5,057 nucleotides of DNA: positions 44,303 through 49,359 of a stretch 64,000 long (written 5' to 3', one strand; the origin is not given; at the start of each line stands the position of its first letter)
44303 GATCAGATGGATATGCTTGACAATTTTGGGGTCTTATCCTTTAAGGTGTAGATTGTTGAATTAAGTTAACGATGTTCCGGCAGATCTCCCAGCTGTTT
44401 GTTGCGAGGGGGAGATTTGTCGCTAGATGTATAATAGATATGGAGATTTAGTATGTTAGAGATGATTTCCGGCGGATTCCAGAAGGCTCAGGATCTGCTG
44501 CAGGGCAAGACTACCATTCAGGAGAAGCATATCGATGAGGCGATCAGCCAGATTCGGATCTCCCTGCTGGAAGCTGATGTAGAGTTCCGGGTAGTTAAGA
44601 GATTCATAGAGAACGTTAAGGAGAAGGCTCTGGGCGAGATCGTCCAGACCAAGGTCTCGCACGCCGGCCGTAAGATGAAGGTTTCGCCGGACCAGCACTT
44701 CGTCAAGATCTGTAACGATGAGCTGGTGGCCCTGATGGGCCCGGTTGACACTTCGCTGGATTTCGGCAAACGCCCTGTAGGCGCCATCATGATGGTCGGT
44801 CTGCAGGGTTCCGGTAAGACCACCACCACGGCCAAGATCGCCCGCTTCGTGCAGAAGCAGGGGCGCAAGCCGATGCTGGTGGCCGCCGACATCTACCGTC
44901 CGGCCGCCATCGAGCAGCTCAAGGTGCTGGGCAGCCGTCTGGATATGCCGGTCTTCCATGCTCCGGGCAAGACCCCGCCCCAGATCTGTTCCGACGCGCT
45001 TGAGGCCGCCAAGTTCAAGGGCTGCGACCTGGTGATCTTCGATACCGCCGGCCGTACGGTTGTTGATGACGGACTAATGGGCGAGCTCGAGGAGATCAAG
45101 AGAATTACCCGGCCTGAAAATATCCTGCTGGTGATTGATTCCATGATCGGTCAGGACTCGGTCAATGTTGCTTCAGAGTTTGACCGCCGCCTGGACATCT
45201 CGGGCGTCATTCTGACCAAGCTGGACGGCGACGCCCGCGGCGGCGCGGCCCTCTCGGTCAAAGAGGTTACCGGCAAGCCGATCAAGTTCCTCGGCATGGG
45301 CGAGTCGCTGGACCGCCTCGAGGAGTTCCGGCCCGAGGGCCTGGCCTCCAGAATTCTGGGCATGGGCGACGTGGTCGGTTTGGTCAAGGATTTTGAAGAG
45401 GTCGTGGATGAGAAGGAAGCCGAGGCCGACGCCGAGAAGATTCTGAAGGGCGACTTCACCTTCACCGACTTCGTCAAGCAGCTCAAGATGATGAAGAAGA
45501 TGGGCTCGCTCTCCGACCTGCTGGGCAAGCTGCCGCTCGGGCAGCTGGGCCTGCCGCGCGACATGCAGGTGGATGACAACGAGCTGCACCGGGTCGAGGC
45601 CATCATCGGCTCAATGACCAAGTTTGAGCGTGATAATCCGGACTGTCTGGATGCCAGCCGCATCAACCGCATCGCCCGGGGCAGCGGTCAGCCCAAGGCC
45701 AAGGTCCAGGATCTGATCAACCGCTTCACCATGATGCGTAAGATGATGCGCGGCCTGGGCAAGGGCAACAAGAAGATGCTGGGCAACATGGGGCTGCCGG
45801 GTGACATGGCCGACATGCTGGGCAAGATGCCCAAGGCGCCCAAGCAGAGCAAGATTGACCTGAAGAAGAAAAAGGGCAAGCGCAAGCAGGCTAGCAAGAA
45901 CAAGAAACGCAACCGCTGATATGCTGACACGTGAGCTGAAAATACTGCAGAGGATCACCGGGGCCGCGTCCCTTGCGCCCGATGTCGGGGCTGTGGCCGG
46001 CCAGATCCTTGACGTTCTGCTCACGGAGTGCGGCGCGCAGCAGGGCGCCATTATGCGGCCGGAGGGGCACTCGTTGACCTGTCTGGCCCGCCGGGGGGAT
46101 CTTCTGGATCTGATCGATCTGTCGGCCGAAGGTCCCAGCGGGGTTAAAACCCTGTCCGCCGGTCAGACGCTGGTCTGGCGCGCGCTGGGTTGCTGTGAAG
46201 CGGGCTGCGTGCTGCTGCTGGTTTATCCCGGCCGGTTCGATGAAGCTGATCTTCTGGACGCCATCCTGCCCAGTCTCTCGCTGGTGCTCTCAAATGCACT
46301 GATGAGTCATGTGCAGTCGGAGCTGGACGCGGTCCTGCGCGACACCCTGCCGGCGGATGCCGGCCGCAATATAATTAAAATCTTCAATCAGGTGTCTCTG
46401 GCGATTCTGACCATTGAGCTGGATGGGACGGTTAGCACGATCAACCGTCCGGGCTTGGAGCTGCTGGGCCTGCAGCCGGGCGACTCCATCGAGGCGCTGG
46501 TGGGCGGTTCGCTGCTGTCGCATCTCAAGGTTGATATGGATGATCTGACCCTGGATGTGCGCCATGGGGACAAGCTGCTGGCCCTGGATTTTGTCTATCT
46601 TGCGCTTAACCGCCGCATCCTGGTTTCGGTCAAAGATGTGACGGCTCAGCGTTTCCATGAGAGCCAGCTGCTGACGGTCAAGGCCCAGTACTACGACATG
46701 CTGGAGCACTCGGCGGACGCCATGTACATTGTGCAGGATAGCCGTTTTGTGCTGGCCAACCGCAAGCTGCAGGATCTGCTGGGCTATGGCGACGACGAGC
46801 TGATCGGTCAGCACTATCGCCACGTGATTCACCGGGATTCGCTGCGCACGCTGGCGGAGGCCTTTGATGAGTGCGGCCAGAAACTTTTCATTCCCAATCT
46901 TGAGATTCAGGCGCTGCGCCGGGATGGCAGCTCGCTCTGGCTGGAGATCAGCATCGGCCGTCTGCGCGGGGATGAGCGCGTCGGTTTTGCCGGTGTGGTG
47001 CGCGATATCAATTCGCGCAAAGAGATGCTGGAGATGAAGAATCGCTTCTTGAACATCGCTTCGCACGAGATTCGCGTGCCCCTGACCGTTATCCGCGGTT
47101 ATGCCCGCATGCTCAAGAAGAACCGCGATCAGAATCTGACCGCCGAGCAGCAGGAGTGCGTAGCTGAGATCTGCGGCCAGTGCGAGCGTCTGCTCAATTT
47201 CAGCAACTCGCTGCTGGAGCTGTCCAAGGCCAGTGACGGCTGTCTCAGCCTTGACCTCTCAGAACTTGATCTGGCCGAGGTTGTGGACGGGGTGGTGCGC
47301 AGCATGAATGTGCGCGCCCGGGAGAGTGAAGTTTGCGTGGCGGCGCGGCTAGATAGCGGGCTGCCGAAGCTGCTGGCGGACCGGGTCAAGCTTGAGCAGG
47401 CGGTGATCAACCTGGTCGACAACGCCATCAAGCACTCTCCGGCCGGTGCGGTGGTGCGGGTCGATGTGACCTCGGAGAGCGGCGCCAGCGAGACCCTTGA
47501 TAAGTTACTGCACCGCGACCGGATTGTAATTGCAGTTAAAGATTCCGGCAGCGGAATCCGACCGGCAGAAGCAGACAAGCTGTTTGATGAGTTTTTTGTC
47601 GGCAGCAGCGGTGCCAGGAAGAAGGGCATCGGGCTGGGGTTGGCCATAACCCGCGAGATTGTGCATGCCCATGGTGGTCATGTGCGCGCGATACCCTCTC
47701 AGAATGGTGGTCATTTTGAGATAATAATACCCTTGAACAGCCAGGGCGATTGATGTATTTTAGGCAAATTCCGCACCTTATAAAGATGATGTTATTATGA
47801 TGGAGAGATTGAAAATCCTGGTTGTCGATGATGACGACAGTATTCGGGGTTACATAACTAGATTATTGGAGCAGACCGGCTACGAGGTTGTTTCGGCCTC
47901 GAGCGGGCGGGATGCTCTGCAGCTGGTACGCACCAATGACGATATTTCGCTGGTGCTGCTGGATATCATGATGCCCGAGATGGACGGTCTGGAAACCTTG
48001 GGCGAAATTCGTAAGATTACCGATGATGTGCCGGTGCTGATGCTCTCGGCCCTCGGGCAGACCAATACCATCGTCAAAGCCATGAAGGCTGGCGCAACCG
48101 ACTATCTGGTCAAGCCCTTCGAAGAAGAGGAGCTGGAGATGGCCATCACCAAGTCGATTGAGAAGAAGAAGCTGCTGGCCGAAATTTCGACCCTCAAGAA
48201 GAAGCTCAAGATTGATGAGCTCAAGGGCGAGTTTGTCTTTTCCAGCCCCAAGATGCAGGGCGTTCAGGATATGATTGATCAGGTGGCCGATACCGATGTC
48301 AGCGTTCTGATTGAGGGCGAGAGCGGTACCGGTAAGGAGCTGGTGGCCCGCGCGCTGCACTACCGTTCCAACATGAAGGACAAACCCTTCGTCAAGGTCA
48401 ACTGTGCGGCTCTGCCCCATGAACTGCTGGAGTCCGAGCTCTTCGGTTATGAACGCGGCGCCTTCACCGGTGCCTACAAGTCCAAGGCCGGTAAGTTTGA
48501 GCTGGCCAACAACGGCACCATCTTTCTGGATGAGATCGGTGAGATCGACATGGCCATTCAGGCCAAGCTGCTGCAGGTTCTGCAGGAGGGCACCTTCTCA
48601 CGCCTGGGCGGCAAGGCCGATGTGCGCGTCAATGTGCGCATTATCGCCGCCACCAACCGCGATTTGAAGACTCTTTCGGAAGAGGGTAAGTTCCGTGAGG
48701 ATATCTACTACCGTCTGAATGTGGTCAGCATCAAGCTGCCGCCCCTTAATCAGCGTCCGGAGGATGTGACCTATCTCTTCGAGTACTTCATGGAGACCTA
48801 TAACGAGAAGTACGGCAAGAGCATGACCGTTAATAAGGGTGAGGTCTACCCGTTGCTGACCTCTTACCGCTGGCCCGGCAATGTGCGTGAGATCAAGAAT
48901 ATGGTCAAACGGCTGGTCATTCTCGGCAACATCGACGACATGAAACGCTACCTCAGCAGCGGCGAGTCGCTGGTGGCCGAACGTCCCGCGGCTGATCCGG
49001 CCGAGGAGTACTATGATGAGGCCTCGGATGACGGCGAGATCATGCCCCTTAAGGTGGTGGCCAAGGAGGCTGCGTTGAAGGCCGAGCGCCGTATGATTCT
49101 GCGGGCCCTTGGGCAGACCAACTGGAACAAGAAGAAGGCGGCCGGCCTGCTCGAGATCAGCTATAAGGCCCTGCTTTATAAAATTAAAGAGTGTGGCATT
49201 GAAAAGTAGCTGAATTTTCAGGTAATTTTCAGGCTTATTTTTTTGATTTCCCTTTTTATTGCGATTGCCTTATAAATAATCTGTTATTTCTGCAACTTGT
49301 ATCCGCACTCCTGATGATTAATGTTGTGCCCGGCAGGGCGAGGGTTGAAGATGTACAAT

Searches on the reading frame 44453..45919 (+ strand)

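Call 96: search_protein_families(library=pfam, proteins=[window:44453-45919:+], max_evalue=0.00001)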
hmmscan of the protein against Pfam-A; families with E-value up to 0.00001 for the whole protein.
window:44453-45919:+ (488 aa): 3 families
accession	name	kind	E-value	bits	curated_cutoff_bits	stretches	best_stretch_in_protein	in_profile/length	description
PF00448.28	SRP54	-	6.8e-73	244.9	22.7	1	111-303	3-196/196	SRP54-type protein, GTPase domain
PF02978.25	SRP_SPB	-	8.4e-30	103.5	27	1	334-432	1-91/91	Signal peptide binding domain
PF02881.24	SRP54_N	-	2.4e-15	56.9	22.4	1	6-91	2-75/75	SRP54-type protein, helical bundle domain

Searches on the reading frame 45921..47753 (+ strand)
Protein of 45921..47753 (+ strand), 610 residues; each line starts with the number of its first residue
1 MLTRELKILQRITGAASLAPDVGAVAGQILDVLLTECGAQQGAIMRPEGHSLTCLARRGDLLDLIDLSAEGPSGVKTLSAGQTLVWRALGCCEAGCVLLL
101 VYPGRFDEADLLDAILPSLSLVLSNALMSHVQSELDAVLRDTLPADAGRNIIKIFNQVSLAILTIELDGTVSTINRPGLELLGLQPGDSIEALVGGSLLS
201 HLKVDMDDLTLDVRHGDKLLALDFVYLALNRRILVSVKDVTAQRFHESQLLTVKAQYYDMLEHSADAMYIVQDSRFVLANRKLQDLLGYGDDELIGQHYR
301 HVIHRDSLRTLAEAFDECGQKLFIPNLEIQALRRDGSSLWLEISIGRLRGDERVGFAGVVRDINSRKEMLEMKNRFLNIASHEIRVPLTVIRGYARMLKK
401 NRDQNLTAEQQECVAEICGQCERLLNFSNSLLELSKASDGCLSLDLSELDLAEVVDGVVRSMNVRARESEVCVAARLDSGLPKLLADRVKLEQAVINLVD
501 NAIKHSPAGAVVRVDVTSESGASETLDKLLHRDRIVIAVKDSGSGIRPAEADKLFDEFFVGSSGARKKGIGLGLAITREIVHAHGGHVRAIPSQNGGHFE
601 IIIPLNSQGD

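Call 96: search_protein_families(library=pfam, proteins=[window:45921-47753:+], max_evalue=0.00001)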
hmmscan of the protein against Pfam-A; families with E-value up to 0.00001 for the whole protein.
window:45921-47753:+ (610 aa): 7 families
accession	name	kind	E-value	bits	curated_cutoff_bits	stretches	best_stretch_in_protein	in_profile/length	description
PF02518.31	HATPase_c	-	5.7e-22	78.7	26.4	1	487-605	2-109/111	Histidine kinase-, DNA gyrase B-, and HSP90-like ATPase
PF00512.31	HisKA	-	1.1e-15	57.9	26.9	1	372-439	1-65/66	His Kinase A (phospho-acceptor) domain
PF13426.13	PAS_9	-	9.5e-14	52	27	1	266-364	2-102/103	PAS domain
PF00989.32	PAS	-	4.3e-13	49.7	22.6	1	256-363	2-113/113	PAS fold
PF13188.13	PAS_8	-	6.8e-09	35.8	21.8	0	256-296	2-44/65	PAS domain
PF08448.16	PAS_4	-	7.5e-07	29.8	23.1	0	264-367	4-109/110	PAS fold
PF08447.18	PAS_3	-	6.7e-06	26.7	25.6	0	277-345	2-72/89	PAS fold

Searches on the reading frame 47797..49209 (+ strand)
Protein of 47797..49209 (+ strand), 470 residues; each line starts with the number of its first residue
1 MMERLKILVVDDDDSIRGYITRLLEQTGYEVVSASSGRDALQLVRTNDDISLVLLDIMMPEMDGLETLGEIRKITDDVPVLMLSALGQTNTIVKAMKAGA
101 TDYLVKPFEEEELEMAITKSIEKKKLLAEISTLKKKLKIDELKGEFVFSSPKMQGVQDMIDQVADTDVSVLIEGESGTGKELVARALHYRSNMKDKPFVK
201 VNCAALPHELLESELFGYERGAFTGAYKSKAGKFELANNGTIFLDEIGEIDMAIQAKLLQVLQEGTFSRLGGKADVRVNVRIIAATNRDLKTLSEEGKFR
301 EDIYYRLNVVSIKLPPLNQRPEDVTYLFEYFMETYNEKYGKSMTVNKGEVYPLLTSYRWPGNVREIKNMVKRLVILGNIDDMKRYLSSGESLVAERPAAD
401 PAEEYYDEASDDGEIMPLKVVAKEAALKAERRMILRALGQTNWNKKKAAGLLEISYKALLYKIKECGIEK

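Call 96: search_protein_families(library=pfam, proteins=[window:47797-49209:+], max_evalue=0.00001)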
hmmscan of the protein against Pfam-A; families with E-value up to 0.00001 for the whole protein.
window:47797-49209:+ (470 aa): 10 families
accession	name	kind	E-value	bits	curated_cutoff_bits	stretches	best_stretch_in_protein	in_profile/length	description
PF00158.32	Sigma54_activat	-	5.9e-72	241.3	20.2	1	148-312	3-167/168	Sigma-54 interaction domain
PF00072.30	Response_reg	-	2.6e-32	111.7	30.2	1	7-117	1-110/111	Response regulator receiver domain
PF14532.12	Sigma54_activ_2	-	9.3e-22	78.2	25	1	149-317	3-138/138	Sigma-54 interaction domain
PF25601.1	AAA_lid_14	-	6.7e-16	58.3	27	1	319-377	2-60/87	AAA+ ATPase lid domain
PF07724.20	AAA_2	-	4.1e-09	37.1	27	1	168-299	4-136/166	AAA domain (Cdc48 subfamily)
PF07728.20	AAA_5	-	1.7e-08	35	22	1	170-289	2-124/139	AAA domain (dynein-related subfamily)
PF02954.25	HTH_8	-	2.9e-08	33.8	22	1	429-465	5-41/42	Bacterial regulatory protein, Fis family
PF03709.21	OKR_DC_1_N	-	9.3e-07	29.5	29.3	1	22-87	11-73/111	Orn/Lys/Arg decarboxylase, N-terminal domain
PF01078.27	Mg_chelatase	-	5e-06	26.5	20.3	0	225-287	93-157/207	Magnesium chelatase, subunit ChlI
PF00004.35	AAA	-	7.1e-06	26.9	21.2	0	170-295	1-116/131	ATPase family associated with various cellular activities (AAA)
